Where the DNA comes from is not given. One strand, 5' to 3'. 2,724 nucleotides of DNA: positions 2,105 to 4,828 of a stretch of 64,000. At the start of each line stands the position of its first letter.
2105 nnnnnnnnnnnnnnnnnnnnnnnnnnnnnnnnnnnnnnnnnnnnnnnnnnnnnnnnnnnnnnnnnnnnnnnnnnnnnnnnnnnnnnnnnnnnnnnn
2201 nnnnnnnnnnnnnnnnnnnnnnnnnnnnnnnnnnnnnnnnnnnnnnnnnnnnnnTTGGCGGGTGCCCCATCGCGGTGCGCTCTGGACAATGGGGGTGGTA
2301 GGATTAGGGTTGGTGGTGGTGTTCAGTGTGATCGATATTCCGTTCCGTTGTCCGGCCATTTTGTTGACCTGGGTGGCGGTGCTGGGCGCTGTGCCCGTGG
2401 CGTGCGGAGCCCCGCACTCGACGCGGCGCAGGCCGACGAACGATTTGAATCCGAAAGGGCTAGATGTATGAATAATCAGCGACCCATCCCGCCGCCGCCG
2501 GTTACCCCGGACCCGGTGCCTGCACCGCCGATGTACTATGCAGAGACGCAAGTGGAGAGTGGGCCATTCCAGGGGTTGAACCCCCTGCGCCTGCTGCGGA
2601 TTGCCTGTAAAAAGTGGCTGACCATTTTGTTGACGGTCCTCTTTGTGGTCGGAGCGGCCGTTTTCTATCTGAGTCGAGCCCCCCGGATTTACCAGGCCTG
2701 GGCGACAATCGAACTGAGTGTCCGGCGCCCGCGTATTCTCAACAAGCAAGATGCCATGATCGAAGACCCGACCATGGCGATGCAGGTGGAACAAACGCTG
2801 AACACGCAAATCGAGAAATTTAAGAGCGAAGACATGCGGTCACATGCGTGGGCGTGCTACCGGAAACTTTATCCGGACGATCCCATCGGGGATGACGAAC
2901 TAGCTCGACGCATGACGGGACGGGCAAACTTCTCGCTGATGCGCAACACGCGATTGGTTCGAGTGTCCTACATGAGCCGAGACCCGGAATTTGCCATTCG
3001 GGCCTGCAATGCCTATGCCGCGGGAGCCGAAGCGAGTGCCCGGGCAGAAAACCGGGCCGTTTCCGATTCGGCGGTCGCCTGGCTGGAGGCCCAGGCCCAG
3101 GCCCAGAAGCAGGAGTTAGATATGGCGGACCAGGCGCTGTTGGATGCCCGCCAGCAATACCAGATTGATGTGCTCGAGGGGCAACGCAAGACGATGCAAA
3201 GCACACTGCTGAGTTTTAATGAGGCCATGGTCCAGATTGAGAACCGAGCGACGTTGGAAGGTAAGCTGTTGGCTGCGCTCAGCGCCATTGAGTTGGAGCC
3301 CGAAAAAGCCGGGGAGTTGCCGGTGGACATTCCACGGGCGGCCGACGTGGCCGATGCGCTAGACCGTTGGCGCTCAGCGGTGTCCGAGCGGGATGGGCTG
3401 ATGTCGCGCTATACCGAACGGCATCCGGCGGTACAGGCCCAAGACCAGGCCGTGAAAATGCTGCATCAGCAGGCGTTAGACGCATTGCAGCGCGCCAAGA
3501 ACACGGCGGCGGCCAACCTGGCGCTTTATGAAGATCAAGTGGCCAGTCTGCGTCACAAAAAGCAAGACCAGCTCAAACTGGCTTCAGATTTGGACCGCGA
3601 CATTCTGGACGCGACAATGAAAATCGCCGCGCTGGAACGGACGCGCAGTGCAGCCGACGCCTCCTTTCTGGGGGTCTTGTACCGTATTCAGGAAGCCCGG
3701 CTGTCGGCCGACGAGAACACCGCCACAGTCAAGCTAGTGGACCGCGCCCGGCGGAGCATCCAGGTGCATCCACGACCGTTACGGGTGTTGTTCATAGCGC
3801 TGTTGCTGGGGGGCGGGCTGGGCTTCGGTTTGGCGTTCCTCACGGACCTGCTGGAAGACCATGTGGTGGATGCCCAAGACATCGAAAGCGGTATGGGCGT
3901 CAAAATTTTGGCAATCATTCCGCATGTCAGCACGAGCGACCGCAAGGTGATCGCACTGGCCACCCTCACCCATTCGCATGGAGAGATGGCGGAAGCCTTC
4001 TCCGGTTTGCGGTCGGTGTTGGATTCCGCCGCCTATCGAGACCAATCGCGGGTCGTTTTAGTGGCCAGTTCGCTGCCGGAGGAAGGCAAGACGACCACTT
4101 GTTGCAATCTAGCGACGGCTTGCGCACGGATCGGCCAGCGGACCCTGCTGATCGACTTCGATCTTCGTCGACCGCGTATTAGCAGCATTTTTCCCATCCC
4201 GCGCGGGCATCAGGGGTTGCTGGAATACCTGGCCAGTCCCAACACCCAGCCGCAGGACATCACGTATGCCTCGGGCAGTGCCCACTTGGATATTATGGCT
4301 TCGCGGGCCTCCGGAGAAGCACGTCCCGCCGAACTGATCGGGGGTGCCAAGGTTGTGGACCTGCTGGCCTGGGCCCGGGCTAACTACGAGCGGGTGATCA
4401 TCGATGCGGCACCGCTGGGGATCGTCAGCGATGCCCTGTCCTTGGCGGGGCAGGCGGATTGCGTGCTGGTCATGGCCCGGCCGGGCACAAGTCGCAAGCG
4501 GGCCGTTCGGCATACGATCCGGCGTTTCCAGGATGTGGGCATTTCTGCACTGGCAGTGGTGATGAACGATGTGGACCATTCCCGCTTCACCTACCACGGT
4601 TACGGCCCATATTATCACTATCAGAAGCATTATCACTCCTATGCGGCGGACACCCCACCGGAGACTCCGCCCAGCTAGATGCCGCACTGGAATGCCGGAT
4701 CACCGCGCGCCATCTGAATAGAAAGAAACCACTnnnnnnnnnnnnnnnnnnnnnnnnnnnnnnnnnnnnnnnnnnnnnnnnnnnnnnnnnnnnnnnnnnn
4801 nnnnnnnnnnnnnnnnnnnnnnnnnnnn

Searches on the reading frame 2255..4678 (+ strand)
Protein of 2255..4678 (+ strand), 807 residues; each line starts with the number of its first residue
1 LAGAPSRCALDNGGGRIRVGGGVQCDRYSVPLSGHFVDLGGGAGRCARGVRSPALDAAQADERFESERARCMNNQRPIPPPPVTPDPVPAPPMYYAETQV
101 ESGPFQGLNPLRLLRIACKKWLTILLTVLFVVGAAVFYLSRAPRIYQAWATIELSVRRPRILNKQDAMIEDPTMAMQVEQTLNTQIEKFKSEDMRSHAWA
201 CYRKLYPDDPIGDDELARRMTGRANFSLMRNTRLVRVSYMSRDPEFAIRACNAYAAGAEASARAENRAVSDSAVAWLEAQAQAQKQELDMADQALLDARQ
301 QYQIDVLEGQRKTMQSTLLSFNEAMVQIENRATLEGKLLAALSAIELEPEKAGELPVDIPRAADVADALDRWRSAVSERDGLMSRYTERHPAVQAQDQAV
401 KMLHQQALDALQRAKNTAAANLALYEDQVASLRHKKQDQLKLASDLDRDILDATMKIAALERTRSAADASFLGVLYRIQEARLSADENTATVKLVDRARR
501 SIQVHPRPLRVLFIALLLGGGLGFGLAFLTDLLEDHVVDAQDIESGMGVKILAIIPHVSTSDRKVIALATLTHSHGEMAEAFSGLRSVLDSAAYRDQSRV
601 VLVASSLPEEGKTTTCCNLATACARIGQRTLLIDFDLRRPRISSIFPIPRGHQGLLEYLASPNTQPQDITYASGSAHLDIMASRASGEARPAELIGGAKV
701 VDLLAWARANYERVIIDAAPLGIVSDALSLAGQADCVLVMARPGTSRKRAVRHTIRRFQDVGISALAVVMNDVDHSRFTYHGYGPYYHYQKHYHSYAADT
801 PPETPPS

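Call 4: search_protein_families(library=pfam, proteins=[window:2255-4678:+])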
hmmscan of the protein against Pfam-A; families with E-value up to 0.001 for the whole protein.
window:2255-4678:+ (807 aa): 4 families
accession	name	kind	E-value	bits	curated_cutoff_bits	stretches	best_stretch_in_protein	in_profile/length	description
PF13614.12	AAA_31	-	1.8e-07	31.7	27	1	611-741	14-147/177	AAA domain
PF02706.20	Wzz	-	2.2e-06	28.3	25.5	1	112-198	7-87/91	Chain length determinant protein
PF01656.29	CbiA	-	2.6e-06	27.9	25.4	1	609-726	9-54/125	CobQ/CobB/MinD/ParA nucleotide binding domain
PF13807.11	GNVR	-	0.00054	20.3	27.7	0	466-529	15-79/82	G-rich domain on putative tyrosine kinase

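Call 62: search_protein_families(library=ncbifam, proteins=[window:2468-4678:+], max_evalue=0.001)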
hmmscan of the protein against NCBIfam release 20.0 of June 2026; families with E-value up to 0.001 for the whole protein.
window:2468-4678:+ (736 aa): 15 families
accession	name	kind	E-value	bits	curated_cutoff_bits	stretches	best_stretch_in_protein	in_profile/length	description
TIGR01005.1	eps_transp_fam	subfamily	3.3e-38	131.4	411.7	2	507-734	526-748/754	exopolysaccharide transport protein family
TIGR01007.1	eps_fam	subfamily_domain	4.7e-32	111.2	108.05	1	509-715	1-203/204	polysaccharide biosynthesis tyrosine autokinase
NF007350.0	PRK09841.1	equivalog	5.2e-31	107.5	1248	1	385-719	371-721/726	tyrosine-protein kinase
NF008568.0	PRK11519.1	equivalog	8.7e-30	103.5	1068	1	384-720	370-715/720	tyrosine-protein kinase Wzc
TIGR03018.1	pepcterm_TyrKin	hypoth_equivalog_domain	7.7e-26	90.7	230.65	1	499-700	3-207/207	XrtA-associated tyrosine autokinase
TIGR03007.1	pepcterm_ChnLen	equivalog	4.4e-21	74.7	278.85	1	157-495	117-471/498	XrtA system polysaccharide chain length determinant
TIGR03029.1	EpsG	equivalog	7.3e-21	74.5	313.8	1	503-701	79-274/274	chain length determinant protein tyrosine kinase EpsG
TIGR03017.1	EpsF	equivalog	2.6e-14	52.8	422.75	1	72-484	36-443/444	chain length determinant protein EpsF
TIGR01969.1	minD_arch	subfamily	5.3e-09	35.6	201.75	1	528-704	1-172/251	cell division ATPase MinD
TIGR01968.1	minD_bact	equivalog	8.7e-08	31.8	212.9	1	528-703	2-174/261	septum site-determining protein MinD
NF041546.1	ParA_partition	equivalog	1.3e-06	28.1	180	0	540-565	12-37/203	ParA family partition ATPase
NF047398.1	AAA_KGGVGR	domain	2.3e-06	28.1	90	1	540-676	15-155/190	KGGVGR-motif variant AAA ATPase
NF008079.0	PRK10818.1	equivalog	0.0002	20.8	508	1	527-678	2-151/270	septum site-determining protein MinD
TIGR01006.1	polys_exp_MPA1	subfamily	0.00038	20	296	0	421-487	157-224/226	CspC family polysaccharide chain length determinant protein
NF040564.1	SCO2523_fam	equivalog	0.00045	19.6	200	0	538-610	11-88/305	SCO2523 family variant P-loop protein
